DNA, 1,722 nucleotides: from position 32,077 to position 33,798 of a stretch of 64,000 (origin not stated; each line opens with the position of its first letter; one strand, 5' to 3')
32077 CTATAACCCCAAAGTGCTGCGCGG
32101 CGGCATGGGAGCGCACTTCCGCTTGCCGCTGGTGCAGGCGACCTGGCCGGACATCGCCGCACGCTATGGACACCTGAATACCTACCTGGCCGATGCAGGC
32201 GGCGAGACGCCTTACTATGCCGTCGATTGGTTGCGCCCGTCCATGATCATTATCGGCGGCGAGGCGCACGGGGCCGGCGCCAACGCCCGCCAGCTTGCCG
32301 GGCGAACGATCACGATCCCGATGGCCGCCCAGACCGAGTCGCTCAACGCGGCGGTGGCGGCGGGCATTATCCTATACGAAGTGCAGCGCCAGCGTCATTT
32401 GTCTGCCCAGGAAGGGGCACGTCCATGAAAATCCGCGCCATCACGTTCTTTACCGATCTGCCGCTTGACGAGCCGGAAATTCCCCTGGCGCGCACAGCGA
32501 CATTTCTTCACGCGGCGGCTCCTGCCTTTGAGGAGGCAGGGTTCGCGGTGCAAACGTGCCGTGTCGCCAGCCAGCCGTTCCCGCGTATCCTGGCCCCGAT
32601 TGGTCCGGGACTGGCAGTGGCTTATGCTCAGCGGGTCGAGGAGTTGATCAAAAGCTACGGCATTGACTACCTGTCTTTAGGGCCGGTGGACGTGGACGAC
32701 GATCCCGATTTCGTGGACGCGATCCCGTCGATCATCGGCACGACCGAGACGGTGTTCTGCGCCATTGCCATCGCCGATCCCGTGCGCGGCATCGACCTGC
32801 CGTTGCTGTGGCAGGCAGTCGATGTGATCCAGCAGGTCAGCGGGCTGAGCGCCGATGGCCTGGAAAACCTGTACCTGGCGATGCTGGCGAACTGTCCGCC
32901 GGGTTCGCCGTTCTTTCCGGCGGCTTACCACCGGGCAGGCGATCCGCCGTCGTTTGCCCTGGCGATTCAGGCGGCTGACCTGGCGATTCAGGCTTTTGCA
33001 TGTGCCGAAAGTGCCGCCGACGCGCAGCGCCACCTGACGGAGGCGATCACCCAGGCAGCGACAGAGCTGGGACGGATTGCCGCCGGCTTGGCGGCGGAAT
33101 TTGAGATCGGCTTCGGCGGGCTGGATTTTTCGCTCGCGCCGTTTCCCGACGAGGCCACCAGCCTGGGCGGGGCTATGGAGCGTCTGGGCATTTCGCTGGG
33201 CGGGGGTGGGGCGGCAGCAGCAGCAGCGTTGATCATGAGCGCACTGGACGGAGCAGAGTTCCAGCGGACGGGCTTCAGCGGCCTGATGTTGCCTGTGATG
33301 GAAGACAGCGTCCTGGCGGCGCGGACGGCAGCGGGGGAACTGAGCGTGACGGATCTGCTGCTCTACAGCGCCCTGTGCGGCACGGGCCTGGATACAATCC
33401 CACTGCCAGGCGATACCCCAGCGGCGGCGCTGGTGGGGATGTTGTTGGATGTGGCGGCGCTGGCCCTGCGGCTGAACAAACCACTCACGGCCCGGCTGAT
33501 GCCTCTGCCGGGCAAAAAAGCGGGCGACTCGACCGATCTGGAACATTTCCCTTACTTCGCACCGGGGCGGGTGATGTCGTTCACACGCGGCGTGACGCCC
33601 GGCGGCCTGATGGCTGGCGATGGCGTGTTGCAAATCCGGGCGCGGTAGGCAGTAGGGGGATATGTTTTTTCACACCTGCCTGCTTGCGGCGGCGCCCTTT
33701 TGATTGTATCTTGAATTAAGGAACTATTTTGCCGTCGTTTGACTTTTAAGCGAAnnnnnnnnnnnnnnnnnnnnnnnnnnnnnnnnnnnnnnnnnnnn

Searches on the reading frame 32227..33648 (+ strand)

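Call 64: search_protein_families(library=pfam, proteins=[window:32227-33648:+], max_evalue=0.00001)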
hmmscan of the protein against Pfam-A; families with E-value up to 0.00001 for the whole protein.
window:32227-33648:+ (473 aa): 1 family
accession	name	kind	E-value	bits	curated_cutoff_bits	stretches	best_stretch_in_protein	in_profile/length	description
PF05167.17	DUF711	-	1.4e-80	271.6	25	1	66-438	7-406/413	Uncharacterised ACR (DUF711)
